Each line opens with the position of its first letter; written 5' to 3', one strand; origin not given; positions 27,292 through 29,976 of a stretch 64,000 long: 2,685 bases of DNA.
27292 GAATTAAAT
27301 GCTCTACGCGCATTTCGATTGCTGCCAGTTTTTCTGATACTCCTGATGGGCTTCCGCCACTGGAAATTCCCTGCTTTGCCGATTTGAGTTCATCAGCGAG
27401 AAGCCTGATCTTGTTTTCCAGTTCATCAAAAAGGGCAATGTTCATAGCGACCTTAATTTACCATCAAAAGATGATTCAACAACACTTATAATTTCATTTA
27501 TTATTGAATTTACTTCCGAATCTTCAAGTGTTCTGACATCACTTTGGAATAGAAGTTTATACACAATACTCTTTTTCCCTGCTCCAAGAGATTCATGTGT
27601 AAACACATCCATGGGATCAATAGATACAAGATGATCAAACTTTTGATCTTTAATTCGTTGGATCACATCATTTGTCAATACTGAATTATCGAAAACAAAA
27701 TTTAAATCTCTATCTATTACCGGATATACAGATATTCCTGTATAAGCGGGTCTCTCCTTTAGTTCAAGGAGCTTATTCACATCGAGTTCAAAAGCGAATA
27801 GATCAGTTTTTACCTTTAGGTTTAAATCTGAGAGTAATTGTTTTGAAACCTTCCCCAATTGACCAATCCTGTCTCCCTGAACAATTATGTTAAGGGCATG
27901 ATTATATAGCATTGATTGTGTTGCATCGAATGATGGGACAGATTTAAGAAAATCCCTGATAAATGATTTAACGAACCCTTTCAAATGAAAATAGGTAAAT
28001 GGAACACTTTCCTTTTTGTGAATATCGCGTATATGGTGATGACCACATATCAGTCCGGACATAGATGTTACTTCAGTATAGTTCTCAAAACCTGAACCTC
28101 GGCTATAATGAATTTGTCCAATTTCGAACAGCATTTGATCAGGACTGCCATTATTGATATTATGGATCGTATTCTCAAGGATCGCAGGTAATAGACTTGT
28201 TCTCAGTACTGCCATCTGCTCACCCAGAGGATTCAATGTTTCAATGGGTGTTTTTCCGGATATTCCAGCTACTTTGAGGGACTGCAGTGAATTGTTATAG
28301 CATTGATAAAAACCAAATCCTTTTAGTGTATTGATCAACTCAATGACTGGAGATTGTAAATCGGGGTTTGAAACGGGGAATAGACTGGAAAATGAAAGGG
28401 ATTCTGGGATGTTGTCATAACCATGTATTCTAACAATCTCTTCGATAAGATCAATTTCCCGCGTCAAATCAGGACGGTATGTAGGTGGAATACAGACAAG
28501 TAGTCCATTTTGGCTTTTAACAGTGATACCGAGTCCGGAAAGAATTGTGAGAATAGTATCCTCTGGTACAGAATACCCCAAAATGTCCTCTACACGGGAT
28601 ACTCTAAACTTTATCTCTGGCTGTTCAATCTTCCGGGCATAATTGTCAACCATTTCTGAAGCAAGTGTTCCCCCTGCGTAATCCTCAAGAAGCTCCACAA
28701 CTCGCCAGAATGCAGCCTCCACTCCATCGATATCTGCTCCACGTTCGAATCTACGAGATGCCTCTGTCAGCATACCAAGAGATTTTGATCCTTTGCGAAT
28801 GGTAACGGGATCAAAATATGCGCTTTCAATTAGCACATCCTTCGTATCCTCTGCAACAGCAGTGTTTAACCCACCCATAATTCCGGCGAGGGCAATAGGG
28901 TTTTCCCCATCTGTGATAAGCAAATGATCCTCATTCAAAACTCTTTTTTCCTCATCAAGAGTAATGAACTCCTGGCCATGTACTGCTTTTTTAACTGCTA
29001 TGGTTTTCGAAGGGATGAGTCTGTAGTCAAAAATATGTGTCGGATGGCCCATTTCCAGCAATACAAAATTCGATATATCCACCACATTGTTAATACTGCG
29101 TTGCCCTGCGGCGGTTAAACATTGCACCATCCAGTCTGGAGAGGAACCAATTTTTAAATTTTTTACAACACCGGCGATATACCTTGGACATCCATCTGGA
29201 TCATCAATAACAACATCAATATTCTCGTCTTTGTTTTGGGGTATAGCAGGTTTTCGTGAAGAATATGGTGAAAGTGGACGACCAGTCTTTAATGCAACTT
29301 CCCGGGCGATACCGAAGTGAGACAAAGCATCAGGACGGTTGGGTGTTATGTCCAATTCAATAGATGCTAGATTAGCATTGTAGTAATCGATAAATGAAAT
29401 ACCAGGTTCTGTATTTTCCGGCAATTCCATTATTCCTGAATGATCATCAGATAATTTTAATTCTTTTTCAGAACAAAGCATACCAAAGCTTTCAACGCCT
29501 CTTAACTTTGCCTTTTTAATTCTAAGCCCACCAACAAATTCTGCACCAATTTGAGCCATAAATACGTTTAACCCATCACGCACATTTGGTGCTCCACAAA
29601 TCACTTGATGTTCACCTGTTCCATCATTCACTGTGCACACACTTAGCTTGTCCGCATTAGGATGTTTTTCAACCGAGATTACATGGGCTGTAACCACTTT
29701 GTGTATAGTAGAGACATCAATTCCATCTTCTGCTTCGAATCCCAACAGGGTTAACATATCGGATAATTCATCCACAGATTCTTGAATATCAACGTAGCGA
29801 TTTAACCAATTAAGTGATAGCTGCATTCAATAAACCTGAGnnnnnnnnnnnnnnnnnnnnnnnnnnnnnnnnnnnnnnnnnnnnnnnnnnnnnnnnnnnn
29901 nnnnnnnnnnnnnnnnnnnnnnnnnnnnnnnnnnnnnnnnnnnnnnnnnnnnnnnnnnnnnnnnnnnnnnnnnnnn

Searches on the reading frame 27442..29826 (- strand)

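Call 69: search_protein_families(library=pfam, proteins=[window:27442-29826:-], max_evalue=0.00001)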
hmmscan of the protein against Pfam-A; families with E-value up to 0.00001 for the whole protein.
window:27442-29826:- (794 aa): 5 families
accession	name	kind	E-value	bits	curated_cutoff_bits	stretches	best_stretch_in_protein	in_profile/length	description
PF03483.22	B3_4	-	4.7e-61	205.8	29.3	1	213-385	2-174/174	B3/4 domain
PF17759.6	tRNA_synthFbeta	-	1.6e-28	100.1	22.4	1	490-682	18-213/214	Phenylalanyl tRNA synthetase beta chain CLM domain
PF03484.21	B5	-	2e-23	82.8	28.6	1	405-470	1-67/67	tRNA synthetase B5 domain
PF03147.19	FDX-ACB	-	7.5e-23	81.2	31.1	1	699-792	1-94/94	Ferredoxin-fold anticodon binding domain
PF01588.26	tRNA_bind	-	1.6e-22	79.9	27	1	44-143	1-95/96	Putative tRNA binding domain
